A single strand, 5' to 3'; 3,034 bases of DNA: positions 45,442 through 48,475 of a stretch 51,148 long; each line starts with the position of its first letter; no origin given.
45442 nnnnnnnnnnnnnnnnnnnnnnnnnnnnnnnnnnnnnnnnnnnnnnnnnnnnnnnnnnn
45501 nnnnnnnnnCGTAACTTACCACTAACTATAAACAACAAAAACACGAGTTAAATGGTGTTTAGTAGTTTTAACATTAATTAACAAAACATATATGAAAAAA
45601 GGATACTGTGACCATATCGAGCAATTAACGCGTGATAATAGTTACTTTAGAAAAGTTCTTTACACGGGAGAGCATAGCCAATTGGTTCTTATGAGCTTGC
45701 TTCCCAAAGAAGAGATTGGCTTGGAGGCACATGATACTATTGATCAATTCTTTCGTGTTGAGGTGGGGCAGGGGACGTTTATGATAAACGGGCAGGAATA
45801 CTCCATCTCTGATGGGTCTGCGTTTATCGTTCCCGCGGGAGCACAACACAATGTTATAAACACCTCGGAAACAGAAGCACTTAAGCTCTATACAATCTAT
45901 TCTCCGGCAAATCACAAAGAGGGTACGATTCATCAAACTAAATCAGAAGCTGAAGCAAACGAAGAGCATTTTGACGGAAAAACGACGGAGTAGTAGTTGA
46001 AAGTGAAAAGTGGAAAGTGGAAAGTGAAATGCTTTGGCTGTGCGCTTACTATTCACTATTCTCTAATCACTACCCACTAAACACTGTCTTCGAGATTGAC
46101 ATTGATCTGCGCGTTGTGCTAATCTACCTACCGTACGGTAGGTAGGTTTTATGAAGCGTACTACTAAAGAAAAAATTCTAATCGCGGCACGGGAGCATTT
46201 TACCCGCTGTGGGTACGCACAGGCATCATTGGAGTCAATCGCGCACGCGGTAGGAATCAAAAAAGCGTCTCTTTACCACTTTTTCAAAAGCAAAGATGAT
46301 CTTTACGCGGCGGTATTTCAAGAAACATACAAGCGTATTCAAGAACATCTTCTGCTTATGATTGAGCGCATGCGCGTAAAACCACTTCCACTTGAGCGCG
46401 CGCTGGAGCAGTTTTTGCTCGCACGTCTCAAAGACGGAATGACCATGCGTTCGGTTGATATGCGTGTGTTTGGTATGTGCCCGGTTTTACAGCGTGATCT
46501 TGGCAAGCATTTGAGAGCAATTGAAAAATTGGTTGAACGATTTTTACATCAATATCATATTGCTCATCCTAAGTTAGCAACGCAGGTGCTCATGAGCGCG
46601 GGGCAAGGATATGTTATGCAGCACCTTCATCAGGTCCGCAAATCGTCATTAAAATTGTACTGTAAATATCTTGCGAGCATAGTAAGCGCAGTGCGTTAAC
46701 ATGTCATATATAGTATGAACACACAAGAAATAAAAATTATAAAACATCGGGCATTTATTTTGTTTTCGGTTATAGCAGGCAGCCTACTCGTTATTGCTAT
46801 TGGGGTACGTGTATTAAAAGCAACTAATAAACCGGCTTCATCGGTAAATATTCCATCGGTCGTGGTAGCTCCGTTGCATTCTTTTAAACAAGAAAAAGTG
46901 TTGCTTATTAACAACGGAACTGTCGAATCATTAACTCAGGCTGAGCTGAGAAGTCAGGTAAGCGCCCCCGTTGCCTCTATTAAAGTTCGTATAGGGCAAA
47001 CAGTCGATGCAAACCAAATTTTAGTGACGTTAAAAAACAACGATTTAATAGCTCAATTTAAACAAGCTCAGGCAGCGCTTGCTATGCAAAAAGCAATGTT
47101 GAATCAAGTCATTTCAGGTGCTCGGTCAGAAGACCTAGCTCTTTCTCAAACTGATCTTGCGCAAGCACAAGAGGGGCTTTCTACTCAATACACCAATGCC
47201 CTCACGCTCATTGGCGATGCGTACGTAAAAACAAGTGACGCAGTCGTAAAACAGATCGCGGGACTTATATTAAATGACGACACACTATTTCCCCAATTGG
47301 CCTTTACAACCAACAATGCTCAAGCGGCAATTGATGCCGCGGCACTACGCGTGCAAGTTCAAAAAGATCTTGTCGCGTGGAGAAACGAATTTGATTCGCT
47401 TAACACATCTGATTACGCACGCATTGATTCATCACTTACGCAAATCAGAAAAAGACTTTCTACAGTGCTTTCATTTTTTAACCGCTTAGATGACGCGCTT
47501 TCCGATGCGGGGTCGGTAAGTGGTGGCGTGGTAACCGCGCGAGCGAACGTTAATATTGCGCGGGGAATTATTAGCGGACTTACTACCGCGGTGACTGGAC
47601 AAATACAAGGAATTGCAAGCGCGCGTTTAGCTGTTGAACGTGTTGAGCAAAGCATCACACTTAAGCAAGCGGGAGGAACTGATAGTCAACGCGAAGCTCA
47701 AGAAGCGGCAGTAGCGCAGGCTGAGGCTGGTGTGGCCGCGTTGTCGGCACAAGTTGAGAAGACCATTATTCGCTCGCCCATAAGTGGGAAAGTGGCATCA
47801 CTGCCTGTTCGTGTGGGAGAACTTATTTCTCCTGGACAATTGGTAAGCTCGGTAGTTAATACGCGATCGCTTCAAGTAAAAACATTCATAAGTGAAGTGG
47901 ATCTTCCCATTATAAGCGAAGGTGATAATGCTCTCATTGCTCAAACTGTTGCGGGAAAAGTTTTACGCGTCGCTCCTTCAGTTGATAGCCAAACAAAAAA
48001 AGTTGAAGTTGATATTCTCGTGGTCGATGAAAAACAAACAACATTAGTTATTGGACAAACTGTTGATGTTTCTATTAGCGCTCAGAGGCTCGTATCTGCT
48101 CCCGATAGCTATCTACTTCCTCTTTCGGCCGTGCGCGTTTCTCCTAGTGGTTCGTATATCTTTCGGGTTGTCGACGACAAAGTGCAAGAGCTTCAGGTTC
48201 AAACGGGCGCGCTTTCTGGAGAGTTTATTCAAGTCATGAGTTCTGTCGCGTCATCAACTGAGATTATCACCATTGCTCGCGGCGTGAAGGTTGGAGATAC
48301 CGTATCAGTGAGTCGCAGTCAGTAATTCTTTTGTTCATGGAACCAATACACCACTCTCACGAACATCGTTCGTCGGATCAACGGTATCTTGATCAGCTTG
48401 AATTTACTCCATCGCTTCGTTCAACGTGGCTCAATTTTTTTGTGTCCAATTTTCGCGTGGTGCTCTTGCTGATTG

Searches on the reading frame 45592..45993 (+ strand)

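Call 82: search_protein_families(library=pfam, proteins=[window:45592-45993:+], max_evalue=0.00001)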
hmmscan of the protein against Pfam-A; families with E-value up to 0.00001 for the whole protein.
window:45592-45993:+ (133 aa): 2 families
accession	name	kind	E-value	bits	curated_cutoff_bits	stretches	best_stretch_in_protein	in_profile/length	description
PF07883.17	Cupin_2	-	5.8e-14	52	27.2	1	33-103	2-70/70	Cupin domain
PF02311.25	AraC_binding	-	6.2e-06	26.4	21.1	1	56-106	29-78/135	AraC-like ligand binding domain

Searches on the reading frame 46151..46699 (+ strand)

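Call 82: search_protein_families(library=pfam, proteins=[window:46151-46699:+], max_evalue=0.00001)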
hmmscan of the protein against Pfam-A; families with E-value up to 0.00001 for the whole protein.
window:46151-46699:+ (182 aa): 1 family
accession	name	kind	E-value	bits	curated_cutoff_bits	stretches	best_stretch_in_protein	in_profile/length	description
PF00440.29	TetR_N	-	2.6e-12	46.8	24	1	9-55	1-47/47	Bacterial regulatory proteins, tetR family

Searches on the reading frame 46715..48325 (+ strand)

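Call 82: search_protein_families(library=pfam, proteins=[window:46715-48325:+], max_evalue=0.00001)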
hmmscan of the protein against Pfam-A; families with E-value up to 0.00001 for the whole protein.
window:46715-48325:+ (536 aa): 2 families
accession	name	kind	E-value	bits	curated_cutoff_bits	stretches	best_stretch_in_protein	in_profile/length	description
PF13437.12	HlyD_3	-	1.6e-12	48.5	22.2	1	352-444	2-103/106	HlyD family secretion protein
PF16576.10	HlyD_D23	-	2.2e-11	43.9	30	1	347-438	105-203/214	Barrel-sandwich domain of CusB or HlyD membrane-fusion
